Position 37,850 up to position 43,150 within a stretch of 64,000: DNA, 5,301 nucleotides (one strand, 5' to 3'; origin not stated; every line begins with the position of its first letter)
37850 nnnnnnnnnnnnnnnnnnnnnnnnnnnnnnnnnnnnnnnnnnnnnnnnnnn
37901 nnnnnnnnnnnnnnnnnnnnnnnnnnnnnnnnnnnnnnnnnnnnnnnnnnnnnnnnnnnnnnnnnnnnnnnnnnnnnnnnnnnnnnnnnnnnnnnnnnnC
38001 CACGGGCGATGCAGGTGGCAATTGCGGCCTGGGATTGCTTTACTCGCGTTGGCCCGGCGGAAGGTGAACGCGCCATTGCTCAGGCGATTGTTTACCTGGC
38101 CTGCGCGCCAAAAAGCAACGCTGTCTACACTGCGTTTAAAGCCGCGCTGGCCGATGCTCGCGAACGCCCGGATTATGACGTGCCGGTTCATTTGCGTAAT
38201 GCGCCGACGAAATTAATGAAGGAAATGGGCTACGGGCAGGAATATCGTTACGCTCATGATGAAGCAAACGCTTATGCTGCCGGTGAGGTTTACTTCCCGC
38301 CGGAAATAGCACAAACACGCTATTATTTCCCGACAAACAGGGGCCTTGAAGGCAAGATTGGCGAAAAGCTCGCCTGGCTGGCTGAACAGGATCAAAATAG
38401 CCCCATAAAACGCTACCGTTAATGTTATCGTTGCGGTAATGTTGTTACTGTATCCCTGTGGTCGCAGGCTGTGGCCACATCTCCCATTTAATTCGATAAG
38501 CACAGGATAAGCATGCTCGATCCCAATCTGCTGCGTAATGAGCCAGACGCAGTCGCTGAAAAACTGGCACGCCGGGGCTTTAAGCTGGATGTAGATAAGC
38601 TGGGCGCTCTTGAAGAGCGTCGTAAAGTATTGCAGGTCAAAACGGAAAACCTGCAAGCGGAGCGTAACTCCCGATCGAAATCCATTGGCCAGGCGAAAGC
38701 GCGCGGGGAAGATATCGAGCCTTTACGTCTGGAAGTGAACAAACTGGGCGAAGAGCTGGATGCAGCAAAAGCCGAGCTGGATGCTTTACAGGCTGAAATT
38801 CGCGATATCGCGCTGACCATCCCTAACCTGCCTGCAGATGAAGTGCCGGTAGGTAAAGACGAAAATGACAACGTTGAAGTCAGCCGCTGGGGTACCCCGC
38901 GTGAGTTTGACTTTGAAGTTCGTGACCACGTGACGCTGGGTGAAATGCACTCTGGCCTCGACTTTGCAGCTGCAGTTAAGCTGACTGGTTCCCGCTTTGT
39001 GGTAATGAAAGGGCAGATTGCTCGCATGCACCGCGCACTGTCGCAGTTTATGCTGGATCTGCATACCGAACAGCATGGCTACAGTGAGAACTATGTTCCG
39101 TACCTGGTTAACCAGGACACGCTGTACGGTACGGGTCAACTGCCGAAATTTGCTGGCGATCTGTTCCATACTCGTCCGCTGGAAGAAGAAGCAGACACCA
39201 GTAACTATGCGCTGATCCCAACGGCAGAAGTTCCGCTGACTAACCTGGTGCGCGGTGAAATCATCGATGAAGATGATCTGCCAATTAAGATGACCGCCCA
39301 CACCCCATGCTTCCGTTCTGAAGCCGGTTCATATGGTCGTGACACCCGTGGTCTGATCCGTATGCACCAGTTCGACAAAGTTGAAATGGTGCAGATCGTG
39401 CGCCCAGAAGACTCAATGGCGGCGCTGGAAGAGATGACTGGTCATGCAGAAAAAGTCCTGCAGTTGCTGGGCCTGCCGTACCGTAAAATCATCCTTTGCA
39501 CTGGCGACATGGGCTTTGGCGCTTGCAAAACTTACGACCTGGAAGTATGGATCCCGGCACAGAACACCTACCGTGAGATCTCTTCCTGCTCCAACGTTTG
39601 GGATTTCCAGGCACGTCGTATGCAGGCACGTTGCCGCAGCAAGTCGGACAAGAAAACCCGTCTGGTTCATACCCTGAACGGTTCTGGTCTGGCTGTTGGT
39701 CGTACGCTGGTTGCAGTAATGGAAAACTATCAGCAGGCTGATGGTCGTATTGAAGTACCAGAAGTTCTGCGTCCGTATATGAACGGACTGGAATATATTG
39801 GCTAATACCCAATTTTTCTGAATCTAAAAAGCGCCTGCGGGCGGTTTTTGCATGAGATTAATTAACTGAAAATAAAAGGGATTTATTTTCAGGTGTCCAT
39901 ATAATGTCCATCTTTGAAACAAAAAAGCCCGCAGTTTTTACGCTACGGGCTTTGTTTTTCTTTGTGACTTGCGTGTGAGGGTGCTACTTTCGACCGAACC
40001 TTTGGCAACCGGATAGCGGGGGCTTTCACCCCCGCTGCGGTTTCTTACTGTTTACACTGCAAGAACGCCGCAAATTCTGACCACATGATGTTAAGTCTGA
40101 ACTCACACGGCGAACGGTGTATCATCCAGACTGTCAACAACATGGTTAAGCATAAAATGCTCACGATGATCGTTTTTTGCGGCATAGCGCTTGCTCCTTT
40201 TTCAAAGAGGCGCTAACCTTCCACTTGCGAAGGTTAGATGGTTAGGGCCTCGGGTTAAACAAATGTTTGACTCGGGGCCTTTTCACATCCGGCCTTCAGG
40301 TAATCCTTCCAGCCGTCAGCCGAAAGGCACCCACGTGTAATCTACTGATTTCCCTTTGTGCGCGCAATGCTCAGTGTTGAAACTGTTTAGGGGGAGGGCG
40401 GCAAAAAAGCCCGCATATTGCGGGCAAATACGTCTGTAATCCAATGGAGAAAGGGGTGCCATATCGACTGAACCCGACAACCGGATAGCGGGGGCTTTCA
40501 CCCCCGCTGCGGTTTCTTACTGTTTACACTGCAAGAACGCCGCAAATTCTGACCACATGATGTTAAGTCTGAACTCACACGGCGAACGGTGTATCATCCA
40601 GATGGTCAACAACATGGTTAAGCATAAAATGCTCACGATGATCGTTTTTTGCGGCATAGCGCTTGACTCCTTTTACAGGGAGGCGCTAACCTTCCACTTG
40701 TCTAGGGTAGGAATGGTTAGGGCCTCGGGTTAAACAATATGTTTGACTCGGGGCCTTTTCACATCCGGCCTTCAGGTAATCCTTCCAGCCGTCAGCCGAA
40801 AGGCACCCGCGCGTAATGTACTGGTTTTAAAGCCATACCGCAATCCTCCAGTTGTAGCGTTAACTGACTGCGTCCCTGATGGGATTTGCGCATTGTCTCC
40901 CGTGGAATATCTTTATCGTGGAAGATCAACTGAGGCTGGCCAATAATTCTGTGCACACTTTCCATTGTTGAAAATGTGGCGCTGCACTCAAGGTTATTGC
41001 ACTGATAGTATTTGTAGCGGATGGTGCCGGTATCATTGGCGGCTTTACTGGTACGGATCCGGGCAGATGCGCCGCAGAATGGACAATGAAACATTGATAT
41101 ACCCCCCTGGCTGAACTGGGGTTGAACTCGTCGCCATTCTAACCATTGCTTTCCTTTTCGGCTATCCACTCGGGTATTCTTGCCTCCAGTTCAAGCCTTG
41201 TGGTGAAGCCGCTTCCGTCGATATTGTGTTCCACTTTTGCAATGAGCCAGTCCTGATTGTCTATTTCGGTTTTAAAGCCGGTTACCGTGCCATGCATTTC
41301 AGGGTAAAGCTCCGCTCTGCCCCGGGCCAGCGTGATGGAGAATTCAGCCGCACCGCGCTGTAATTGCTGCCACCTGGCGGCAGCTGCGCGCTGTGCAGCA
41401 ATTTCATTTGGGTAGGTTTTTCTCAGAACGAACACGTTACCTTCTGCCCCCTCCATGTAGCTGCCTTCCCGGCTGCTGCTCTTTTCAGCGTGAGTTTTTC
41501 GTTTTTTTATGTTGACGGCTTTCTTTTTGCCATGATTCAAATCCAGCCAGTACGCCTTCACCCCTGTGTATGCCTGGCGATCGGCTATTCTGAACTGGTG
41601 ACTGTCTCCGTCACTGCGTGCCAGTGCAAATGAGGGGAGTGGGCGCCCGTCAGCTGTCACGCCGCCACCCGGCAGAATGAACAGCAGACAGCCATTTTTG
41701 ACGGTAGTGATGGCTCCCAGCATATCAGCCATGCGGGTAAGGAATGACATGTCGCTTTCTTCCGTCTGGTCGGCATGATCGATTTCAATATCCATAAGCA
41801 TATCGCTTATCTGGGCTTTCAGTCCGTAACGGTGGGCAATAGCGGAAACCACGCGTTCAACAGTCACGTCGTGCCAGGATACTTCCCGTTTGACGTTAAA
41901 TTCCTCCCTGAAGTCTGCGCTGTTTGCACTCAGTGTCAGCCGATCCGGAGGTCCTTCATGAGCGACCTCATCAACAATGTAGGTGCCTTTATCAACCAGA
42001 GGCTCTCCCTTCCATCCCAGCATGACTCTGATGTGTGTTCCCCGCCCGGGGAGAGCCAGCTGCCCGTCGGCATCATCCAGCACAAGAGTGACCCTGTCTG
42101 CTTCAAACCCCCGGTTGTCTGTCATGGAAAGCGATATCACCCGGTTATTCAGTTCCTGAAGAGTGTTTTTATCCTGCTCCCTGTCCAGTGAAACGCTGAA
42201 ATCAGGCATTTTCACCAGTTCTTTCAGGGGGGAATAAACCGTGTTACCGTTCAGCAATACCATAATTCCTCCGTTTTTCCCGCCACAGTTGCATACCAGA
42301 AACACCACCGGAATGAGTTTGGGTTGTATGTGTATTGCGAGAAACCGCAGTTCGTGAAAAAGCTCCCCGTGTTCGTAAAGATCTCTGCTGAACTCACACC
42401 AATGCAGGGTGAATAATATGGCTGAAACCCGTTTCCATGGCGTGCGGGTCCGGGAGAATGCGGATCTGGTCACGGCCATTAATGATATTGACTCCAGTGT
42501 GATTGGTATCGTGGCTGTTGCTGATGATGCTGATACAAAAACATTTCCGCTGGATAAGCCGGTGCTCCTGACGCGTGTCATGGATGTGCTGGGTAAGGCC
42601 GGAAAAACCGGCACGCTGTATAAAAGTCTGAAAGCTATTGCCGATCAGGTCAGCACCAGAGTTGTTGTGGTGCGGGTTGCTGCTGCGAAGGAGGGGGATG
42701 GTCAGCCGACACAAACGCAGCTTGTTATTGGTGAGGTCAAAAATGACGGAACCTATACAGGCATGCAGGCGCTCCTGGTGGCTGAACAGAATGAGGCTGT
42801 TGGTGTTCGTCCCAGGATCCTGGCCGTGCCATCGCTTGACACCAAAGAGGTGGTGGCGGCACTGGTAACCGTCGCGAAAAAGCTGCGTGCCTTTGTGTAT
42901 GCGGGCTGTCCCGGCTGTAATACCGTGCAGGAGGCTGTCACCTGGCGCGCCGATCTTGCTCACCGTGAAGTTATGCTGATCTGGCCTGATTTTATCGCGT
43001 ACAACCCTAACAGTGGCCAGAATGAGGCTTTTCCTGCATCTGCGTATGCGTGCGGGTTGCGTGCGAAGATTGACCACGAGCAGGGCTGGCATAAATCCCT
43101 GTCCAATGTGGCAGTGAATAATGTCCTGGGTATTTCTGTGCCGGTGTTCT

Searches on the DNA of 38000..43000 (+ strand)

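Call 4: search_rna_families(source=window, start=38000, end=43000, threshold=evalue, max_evalue=1, show_alignments=2)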
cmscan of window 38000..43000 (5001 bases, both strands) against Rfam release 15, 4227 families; matches with E-value up to 1: 4.
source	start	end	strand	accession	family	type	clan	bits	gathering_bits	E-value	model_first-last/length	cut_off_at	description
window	40175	40332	-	RF01794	sok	Gene; antitoxin;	-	48.3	59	7.9e-09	1-157/157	no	sok antitoxin (CssrC)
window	40646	40808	-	RF01794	sok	Gene; antitoxin;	-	44.7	59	6.8e-08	1-157/157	no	sok antitoxin (CssrC)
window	39918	39990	-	RF00506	Thr_leader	Cis-reg; leader;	-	26.2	55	0.081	1-118/118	no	Threonine operon leader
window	39846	39959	+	RF00506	Thr_leader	Cis-reg; leader;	-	24.9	55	0.17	1-118/118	no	Threonine operon leader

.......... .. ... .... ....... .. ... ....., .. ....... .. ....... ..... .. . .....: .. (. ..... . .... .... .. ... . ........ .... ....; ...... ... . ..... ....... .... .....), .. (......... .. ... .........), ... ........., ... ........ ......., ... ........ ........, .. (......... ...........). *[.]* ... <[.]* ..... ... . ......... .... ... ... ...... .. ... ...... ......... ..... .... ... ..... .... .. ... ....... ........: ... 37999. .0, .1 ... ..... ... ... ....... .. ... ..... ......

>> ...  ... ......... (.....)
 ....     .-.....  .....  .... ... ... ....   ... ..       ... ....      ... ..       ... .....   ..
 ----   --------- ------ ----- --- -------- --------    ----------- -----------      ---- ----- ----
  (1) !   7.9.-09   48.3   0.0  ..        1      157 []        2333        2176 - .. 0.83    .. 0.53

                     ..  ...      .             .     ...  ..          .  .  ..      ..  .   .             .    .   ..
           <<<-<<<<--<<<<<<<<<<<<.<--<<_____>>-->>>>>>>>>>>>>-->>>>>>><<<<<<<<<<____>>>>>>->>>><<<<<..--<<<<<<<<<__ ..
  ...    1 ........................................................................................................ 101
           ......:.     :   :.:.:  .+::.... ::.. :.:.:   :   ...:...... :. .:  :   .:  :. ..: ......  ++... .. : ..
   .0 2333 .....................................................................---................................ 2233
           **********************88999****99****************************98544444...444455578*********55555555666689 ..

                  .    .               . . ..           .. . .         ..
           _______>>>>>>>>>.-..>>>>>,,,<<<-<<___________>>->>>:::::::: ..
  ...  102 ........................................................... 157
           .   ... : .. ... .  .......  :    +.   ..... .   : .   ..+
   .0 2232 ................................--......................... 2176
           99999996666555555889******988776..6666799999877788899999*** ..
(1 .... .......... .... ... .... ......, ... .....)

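Call 5: search_dna_similar(query=window:39700-41300:+, collection=ecoli_genomes, mode=near, max_rows=30)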
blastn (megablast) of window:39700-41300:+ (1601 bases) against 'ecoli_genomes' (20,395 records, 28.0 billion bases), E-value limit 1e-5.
Records with a match: 5428; places in all: 6320; records where one place covers at least 80% of the query: 10.
Genomes with a match: 5426 of 5426; with a place that covers at least 80% of the query: 10. Places per genome that has any: lowest 1, median 1, highest 8. On chromosomes: 6312 places; on plasmids: 8.
Best place of each record, by identity: >=99% 2932; 95-99% 1493; 90-95% 69; 80-90% 929; 60-80% 5.
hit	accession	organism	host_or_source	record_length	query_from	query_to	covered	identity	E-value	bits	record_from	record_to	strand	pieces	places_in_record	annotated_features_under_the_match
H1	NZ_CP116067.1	Escherichia coli strain DETEC-S792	ICU staff rectal swab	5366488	1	1601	100%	99.7%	0e+0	2929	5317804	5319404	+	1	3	ogr/Delta-like zinc finger family protein | phage late control D family protein | Hok/Gef family protein (x2) | serS: serine--tRNA ligase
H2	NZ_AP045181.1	Escherichia coli strain JNEC-KY208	Homo sapiens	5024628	1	1601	100%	99.7%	0e+0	2929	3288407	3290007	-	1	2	ogr/Delta-like zinc finger family protein | phage late control D family protein | Hok/Gef family protein (x2) | serS: serine--tRNA ligase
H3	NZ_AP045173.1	Escherichia coli strain JNEC-KY177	Homo sapiens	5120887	1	1601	100%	99.7%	0e+0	2929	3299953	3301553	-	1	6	ogr/Delta-like zinc finger family protein | phage late control D family protein | Hok/Gef family protein (x2) | serS: serine--tRNA ligase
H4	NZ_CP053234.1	Escherichia coli strain SCU-106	Homo sapiens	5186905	1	1601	100%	99.6%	0e+0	2918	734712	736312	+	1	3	ogr/Delta-like zinc finger family protein | phage late control D family protein | Hok/Gef family protein (x2) | serS: serine--tRNA ligase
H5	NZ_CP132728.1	Escherichia coli strain LZSFT34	-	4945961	1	1601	100%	99.6%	0e+0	2918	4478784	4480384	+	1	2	ogr/Delta-like zinc finger family protein | phage late control D family tail protein | Hok/Gef family protein (x2) | serS: serine--tRNA ligase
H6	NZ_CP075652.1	Escherichia coli strain STEC17-183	Homo sapiens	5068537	1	1601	100%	99.2%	0e+0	2883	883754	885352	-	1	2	ogr/Delta-like zinc finger family protein | phage late control D family protein | Hok/Gef family protein (x2) | serS: serine--tRNA ligase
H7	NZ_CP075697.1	Escherichia coli strain STEC2018-607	Homo sapiens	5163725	1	1601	100%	95.0%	0e+0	2514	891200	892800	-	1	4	ogr/Delta-like zinc finger family protein | phage late control D family protein | Hok/Gef family protein (x2) | serS: serine--tRNA ligase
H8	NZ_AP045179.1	Escherichia coli strain JNEC-KY203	Homo sapiens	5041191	1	1601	100%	95.0%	0e+0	2514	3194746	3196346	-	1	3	ogr/Delta-like zinc finger family protein | phage late control D family protein | Hok/Gef family protein (x2) | serS: serine--tRNA ligase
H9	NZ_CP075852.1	Escherichia coli strain S19-651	Homo sapiens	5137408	127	1601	92%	99.7%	0e+0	2697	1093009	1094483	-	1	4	ogr/Delta-like zinc finger family protein | phage late control D family protein | Hok/Gef family protein (x2)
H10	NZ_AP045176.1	Escherichia coli strain JNEC-KY179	Homo sapiens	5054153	127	1601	92%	99.4%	0e+0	2676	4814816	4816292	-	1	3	ogr/Delta-like zinc finger family protein | phage late control D family protein | Hok/Gef family protein (x2)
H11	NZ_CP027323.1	Escherichia coli strain 2013C-3033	Homo sapiens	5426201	220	1601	78%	89.4%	0e+0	1580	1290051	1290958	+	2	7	ogr/Delta-like zinc finger family protein | phage late control D family protein | Hok/Gef family protein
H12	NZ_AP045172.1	Escherichia coli strain JNEC-KY176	Homo sapiens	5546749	223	1601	80%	87.9%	0e+0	1487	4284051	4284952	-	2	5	ogr/Delta-like zinc finger family protein | phage late control D family protein | Hok/Gef family protein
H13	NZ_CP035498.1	Escherichia coli strain 04-00955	Homo sapiens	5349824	1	1122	70%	91.5%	0e+0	1535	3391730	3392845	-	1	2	Hok/Gef family protein (x2) | serS: serine--tRNA ligase | hypothetical protein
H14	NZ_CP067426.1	Escherichia coli O22:H8 strain 154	Rectal swab of live bovine cattle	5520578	1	1128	70%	90.3%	0e+0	1951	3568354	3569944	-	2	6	Hok/Gef family protein (x3) | serS: serine--tRNA ligase | hypothetical protein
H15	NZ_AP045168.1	Escherichia coli strain JNEC-KY172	Homo sapiens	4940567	1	1128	70%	90.3%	0e+0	1951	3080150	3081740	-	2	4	Hok/Gef family protein (x3) | serS: serine--tRNA ligase | hypothetical protein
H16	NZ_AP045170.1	Escherichia coli strain JNEC-KY174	Homo sapiens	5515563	1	1128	70%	88.8%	0e+0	1857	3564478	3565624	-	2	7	Hok/Gef family protein (x2) | serS: serine--tRNA ligase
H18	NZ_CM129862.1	Escherichia coli strain SW070917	wastewater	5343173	1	1129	64%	97.0%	0e+0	1724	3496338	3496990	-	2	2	Hok/Gef family protein | serS: serine--tRNA ligase | ogr/Delta-like zinc finger family protein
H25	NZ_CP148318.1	Escherichia coli strain Z1323MEC0001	Mammal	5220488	1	1128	65%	93.0%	0e+0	1523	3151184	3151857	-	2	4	Hok/Gef family protein | serS: serine--tRNA ligase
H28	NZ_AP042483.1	Escherichia coli strain OkiPb01677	bovine feces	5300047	127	1128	63%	89.6%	0e+0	1269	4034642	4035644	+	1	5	Hok/Gef family protein (x2)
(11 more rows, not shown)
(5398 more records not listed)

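Call 8: get_annotated_region(hit=H13, flank=2500)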
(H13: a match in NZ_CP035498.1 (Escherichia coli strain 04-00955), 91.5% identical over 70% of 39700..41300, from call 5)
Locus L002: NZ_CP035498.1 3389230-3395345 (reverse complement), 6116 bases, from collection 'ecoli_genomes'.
description: Escherichia coli strain 04-00955 chromosome, complete genome
organism: Escherichia coli strain 04-00955 (NCBI taxid 562)
replicon: chromosome; assembly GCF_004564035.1
host: Homo sapiens; source: stool; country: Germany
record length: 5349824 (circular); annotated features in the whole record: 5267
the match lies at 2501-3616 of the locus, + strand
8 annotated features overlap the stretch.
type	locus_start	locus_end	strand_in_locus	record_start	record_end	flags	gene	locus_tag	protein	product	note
CDS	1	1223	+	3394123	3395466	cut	rarA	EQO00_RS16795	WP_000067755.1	replication-associated recombination protein RarA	-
CDS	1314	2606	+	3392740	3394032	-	serS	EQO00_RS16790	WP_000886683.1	serine--tRNA ligase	-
CDS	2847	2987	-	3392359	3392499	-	-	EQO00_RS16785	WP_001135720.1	Hok/Gef family protein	-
CDS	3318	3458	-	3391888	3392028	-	-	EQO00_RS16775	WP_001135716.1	Hok/Gef family protein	-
CDS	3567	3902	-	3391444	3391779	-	-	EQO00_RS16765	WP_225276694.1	hypothetical protein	-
CDS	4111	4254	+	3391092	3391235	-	-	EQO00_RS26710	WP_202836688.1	hypothetical protein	-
CDS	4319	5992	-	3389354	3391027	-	-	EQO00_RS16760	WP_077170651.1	hypothetical protein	-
CDS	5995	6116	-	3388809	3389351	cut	-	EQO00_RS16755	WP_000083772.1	hypothetical protein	-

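Call 9: get_annotated_region(hit=H14, flank=2500)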
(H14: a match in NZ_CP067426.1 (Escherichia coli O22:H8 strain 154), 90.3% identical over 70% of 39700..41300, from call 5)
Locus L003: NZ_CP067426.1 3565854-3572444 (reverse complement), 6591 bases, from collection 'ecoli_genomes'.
description: Escherichia coli O22:H8 strain 154 chromosome, complete genome
organism: Escherichia coli O22:H8 strain 154 (NCBI taxid 2491679)
replicon: chromosome; assembly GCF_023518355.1
host: -; source: Rectal swab of live bovine cattle; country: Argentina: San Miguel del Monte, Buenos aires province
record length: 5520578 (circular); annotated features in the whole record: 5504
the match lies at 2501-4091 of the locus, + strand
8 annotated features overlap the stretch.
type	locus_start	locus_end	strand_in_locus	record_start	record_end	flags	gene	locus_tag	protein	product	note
CDS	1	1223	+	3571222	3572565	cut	rarA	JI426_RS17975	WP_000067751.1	replication-associated recombination protein RarA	-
CDS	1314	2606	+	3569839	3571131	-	serS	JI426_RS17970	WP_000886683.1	serine--tRNA ligase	-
CDS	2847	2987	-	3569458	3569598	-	-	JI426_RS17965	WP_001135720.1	Hok/Gef family protein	-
CDS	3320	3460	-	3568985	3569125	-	-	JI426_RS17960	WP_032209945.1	Hok/Gef family protein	-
CDS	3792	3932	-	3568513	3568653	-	-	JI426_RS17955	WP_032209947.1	Hok/Gef family protein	-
CDS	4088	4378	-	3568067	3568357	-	-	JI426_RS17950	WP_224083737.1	hypothetical protein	-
CDS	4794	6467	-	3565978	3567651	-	-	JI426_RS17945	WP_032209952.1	hypothetical protein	-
CDS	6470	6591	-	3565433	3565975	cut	-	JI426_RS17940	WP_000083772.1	hypothetical protein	-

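Call 10: get_annotated_region(hit=H25, flank=2500)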
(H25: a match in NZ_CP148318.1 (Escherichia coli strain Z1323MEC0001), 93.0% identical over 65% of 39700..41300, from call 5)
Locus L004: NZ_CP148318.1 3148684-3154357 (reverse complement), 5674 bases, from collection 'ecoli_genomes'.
description: Escherichia coli strain Z1323MEC0001 chromosome, complete genome
organism: Escherichia coli strain Z1323MEC0001 (NCBI taxid 562)
replicon: chromosome; assembly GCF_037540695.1
host: Mammal; source: -; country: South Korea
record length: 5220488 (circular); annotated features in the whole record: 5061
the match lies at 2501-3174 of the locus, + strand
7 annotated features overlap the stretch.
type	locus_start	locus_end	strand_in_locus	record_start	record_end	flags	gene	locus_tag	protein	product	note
CDS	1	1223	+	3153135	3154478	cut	rarA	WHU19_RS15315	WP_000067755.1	replication-associated recombination protein RarA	-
CDS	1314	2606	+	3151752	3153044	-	serS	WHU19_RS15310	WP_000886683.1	serine--tRNA ligase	-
CDS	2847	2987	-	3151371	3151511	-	-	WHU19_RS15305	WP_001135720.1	Hok/Gef family protein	-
CDS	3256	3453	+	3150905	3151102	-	-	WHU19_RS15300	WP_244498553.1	hypothetical protein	-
CDS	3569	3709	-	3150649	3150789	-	-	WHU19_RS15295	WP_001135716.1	Hok/Gef family protein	-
CDS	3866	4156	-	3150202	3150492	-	-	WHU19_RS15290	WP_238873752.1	hypothetical protein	-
CDS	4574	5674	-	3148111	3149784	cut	-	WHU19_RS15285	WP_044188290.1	hypothetical protein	-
